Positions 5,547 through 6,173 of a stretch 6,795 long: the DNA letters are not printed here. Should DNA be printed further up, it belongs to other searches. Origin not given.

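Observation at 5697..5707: Immunity start codon overlaps the colicin stop (translational coupling)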

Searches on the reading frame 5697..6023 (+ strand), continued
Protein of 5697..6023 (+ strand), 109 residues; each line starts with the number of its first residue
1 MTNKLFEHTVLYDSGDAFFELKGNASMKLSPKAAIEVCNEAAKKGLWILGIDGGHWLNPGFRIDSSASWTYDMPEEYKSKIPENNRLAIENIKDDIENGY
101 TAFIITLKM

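Call 51: predict_structure(alignment_id=A2)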
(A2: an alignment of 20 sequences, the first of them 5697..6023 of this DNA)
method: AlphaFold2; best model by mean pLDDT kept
length: 109 residues; sequences in the alignment: 20
mean_pLDDT: 87.4   pTM: 0.81
mean pLDDT of the five models: 87.4, 86.4, 84.5, 74.4, 74.4
residues with pLDDT >= 90: 70; 70-90: 26; 50-70: 9; < 50: 4
segments of 3 or more residues with pLDDT < 50: 1-4
pLDDT, mean of each block of 10 residues (from residue 1): 59 83 73 95 94 90 91 93 97 96 91
secondary structure, 60 per line:
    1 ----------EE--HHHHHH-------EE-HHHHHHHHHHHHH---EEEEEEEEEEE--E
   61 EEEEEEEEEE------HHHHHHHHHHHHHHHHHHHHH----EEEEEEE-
elements in order: H15-20 H31-43 E47-57 E60-70 H77-97 E102-108

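Call 54: search_dna_similar(query=window:5697-6023:+, collection=plasmids, mode=protein, max_rows=40, rows=spread)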
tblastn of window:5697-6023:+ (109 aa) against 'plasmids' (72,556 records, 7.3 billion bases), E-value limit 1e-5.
Records with a match: 42; places in all: 43; records where one place covers at least 80% of the query: 41.
Best place of each record, by identity: >=99% 28; 95-99% 3; 90-95% 1; 60-80% 2; <60% 8.
By first word of the organism name: Escherichia 28; Shigella 4; Rhizobium 3; Burkholderia 3; Morganella 1; Actinobacillus 1; Ewingella 1; Brucella 1.
By predicted mobility (MOB-suite, as given by PLSDB): conjugative 22; mobilizable 16; non-mobilizable 4.
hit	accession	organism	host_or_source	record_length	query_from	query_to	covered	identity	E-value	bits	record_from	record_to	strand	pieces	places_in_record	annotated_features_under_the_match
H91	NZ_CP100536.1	Escherichia coli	Gallus gallus domesticus,whole ...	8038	1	109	100%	100.0%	7e-69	229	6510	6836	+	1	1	colicin transporter | colicin E5-related ribonuclease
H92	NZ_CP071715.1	Escherichia coli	Homo sapiens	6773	1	109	100%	100.0%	3e-68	228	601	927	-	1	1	colicin transporter | colicin-like bacteriocin tRNase domain-containing protein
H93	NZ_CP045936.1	Shigella sonnei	Homo sapiens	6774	1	109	100%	100.0%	3e-68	228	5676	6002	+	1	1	colicin transporter | colicin-like bacteriocin tRNase domain-containing protein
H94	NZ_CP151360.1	Shigella sonnei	-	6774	1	109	100%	100.0%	3e-68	228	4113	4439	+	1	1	colicin transporter | colicin-like bacteriocin tRNase domain-containing protein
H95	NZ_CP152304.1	Shigella sonnei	-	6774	1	109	100%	100.0%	3e-68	228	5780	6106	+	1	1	colicin transporter | colicin-like bacteriocin tRNase domain-containing protein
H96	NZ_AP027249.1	Escherichia coli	Homo sapiens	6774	1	109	100%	100.0%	3e-68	228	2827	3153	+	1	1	colicin transporter | colicin-like bacteriocin tRNase domain-containing protein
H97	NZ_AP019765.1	Escherichia coli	Homo sapiens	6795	1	109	100%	100.0%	3e-68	228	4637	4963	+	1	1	colicin transporter | colicin-like bacteriocin tRNase domain-containing protein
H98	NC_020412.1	Shigella sonnei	-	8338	1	109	100%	100.0%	3e-68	228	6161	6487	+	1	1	colicin transporter | colicin-like bacteriocin tRNase domain-containing protein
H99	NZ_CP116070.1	Escherichia coli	whole organism,ICU staff rectal swab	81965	1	109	100%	100.0%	3e-68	228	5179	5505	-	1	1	colicin transporter | colicin E5-related ribonuclease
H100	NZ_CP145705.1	Escherichia coli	Homo sapiens,stool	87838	1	109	100%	100.0%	3e-68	228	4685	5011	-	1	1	colicin transporter | colicin E5-related ribonuclease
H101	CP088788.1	Escherichia coli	Homo sapiens,blood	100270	1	109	100%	100.0%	3e-68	228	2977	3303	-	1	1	colicin transporter | hypothetical protein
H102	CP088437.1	Escherichia coli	Homo sapiens,blood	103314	1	109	100%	100.0%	3e-68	228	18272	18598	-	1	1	colicin transporter | hypothetical protein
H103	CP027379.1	Escherichia coli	Homo sapiens,stool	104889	1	109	100%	100.0%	3e-68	228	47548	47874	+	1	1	record has no annotation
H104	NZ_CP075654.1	Escherichia coli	Homo sapiens,stool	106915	1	109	100%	100.0%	3e-68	228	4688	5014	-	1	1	colicin transporter | colicin E5-related ribonuclease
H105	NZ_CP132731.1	Escherichia coli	-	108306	1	109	100%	100.0%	3e-68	228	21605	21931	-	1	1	colicin transporter | colicin E5-related ribonuclease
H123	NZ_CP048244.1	Ewingella americana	Flammulina filiformis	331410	1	107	98%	51.4%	3e-29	116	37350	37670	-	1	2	colicin transporter | colicin E5-related ribonuclease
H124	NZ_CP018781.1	Brucella pituitosa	Zea mays,cell culture,root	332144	10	107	90%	39.8%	1e-14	75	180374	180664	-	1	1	hypothetical protein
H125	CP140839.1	Rhizobium beringeri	Trifolium pratense,whole organism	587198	12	106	87%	40.0%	3e-11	65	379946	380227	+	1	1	colicin immunity protein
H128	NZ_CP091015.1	Burkholderia cenocepacia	-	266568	1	95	87%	37.9%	3e-12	68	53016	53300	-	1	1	colicin immunity protein | colicin E5-related ribonuclease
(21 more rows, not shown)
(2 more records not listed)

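Call 55: get_annotated_region(hit=H123, flank=1500)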
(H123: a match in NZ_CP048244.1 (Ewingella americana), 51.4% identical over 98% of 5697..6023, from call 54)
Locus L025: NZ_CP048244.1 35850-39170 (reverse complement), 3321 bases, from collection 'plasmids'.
description: Ewingella americana strain B6-1 plasmid pB61a, complete sequence
organism: Ewingella americana (NCBI taxid 41202)
taxonomy: Bacteria; Pseudomonadota; Gammaproteobacteria; Enterobacterales; Yersiniaceae; Ewingella; Ewingella americana
host: -; source: Flammulina filiformis; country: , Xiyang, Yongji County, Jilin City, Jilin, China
typing (MOB-suite, as given by PLSDB): non-mobilizable
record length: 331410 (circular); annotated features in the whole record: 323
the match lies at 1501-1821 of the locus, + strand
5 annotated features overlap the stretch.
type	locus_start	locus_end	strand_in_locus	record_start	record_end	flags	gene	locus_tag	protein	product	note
CDS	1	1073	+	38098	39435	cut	-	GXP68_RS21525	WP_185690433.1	colicin-like bacteriocin tRNase domain-containing protein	-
CDS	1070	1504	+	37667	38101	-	-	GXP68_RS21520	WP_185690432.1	colicin E5-related ribonuclease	-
CDS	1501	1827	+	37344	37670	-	-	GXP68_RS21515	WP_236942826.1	colicin transporter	-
CDS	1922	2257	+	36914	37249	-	-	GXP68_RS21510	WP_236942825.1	colicin transporter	-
CDS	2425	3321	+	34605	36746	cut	ovoA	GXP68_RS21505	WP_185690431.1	5-histidylcysteine sulfoxide synthase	-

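Call 56: get_annotated_region(hit=H128, flank=1500)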
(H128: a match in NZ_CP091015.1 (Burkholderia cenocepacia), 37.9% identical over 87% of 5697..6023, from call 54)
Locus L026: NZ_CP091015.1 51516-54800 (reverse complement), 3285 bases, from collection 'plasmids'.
description: Burkholderia cenocepacia strain CMCC(B)23006 plasmid unnamed3, complete sequence
organism: Burkholderia cenocepacia (NCBI taxid 95486)
taxonomy: Bacteria; Pseudomonadota; Betaproteobacteria; Burkholderiales; Burkholderiaceae; Burkholderia; Burkholderia cenocepacia
host: -; source: -; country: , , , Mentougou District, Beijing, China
typing (MOB-suite, as given by PLSDB): conjugative; replicon rep_cluster_1398; relaxase MOBH; mating-pair formation MPF_T
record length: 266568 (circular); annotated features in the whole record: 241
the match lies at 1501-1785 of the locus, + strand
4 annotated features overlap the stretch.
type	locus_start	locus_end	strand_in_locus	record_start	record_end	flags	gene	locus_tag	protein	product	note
CDS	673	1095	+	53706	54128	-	-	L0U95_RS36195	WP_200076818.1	RHS repeat-associated core domain-containing protein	-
CDS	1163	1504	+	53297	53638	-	-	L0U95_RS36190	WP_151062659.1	colicin E5-related ribonuclease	-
CDS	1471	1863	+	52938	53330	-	-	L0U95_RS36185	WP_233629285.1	colicin immunity protein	-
CDS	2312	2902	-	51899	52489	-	-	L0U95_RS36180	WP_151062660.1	dimethylsulfonioproprionate lyase family protein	-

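Call 57: get_annotated_region(hit=H125, flank=1500)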
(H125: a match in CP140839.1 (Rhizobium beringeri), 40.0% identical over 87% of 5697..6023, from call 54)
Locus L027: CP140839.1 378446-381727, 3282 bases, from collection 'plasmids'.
description: Rhizobium beringeri strain TP37 plasmid pRlX4, complete sequence
organism: Rhizobium beringeri (NCBI taxid 3019934)
taxonomy: Bacteria; Pseudomonadota; Alphaproteobacteria; Hyphomicrobiales; Rhizobiaceae; Rhizobium; Rhizobium beringeri
host: -; source: Trifolium pratense,whole organism; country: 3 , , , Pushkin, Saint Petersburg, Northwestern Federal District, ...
typing (MOB-suite, as given by PLSDB): conjugative; relaxase MOBQ; mating-pair formation MPF_T
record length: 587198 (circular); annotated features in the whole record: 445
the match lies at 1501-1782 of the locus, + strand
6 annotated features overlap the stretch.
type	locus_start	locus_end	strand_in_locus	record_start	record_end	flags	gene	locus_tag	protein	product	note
CDS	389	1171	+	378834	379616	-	-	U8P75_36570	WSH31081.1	hypothetical protein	-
CDS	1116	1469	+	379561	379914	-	-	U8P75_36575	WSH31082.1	colicin E5-related ribonuclease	-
CDS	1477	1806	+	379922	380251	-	-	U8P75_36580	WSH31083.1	colicin immunity protein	-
CDS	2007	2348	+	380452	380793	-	-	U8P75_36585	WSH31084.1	hemagglutinin repeat-containing protein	-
CDS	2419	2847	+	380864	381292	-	-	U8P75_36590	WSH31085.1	hypothetical protein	-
CDS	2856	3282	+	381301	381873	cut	-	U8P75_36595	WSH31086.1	hypothetical protein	-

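Call 58: get_annotated_region(hit=H124, flank=1500)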
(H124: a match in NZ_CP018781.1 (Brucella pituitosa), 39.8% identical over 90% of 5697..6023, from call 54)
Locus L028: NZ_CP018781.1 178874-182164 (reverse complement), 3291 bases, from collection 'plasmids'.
description: Brucella pituitosa strain AA2 plasmid pOAAA2, complete sequence
organism: Brucella pituitosa (NCBI taxid 571256)
taxonomy: Bacteria; Pseudomonadota; Alphaproteobacteria; Hyphomicrobiales; Brucellaceae; Brucella; Brucella pituitosa
host: -; source: Zea mays,cell culture,root; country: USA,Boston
typing (MOB-suite, as given by PLSDB): mobilizable; replicon rep_cluster_584; relaxase MOBP
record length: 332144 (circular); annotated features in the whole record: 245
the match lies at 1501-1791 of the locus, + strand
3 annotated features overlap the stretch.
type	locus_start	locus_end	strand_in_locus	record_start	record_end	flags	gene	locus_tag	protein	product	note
CDS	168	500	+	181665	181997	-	-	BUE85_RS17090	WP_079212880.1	metalloregulator ArsR/SmtB family transcription factor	GO:0006355 - regulation of DNA-templated transcription [Evidence IEA]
CDS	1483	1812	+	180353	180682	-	-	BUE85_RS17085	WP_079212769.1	hypothetical protein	-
CDS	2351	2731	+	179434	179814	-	-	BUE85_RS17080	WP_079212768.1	YcgJ family protein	-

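Call 68: fold_search(model_id=the predicted structure, library=pdb)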
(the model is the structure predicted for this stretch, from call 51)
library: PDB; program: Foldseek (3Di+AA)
matches with E <= 10: 229; with E <= 0.001: 1
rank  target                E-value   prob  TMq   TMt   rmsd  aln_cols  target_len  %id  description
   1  2fhz_A                2.5e-19  1.00  0.93  0.96   1.2       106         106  100  Molecular Basis of Inhibition of the Ribonuclease Activity in Colicin E5 by Its Cognate Immunity Protein (released 2006-03-28)
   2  7w63_A                1.3e-01  0.35  0.27  0.11   6.3        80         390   21  Crystal structure of minor pilin TcpB from Vibrio cholerae (released 2022-11-09)
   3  7dko_A                1.4e-01  0.23  0.26  0.30   7.4        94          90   16  De novo design protein AM2M (released 2021-12-08)
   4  4u7c_B                1.5e-01  0.25  0.30  0.12   6.0        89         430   13  Structure of DNA polymerase kappa in complex with benzopyrene adducted DNA (released 2016-01-27)
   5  6brx_B                1.6e-01  0.25  0.31  0.12   5.9        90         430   13  Crystal Structure of Human DNA polymerase kappa in complex with DNA containing the major cisplatin lesion (released 2018-08-22)
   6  4u6p_A                1.8e-01  0.25  0.31  0.12   5.9        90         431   13  Structural mechanism of error-free bypass of major benzo[a]pyrene adduct by human polymerase kappa (released 2016-01-27)
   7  4u7c_A                1.8e-01  0.23  0.30  0.12   6.1        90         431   13  Structure of DNA polymerase kappa in complex with benzopyrene adducted DNA (released 2016-01-27)
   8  6cst_A                1.8e-01  0.23  0.29  0.11   6.0        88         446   14  Structure of human DNA polymerase kappa with DNA (released 2019-01-30)
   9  3pzp_A                2.2e-01  0.54  0.40  0.13   4.1        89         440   16  Human DNA polymerase kappa extending opposite a cis-syn thymine dimer (released 2011-12-28)
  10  6cst_B                2.2e-01  0.18  0.27  0.11   6.6        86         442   10  Structure of human DNA polymerase kappa with DNA (released 2019-01-30)
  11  6brx_A                2.3e-01  0.18  0.27  0.11   6.7        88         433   10  Crystal Structure of Human DNA polymerase kappa in complex with DNA containing the major cisplatin lesion (released 2018-08-22)
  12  6bs1_A                2.5e-01  0.21  0.31  0.12   5.9        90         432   13  Crystal Structure of Human DNA polymerase kappa in complex with DNA containing the major cisplatin lesion (released 2018-08-22)
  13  3in5_B                2.6e-01  0.30  0.36  0.13   5.5       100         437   13  Structure of human DNA polymerase kappa inserting dATP opposite an 8-oxoG DNA lesion (released 2009-09-08)
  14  2w7p_A                3.2e-01  0.16  0.29  0.11   6.0        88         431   14  Structure and Activity of Bypass Synthesis by Human DNA Polymerase Kappa Opposite the 7,8-Dihydro-8-oxodeoxyguanosine  (released 2009-06-16)
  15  3in5_A                3.6e-01  0.25  0.34  0.12   5.4        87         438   13  Structure of human DNA polymerase kappa inserting dATP opposite an 8-oxoG DNA lesion (released 2009-09-08)
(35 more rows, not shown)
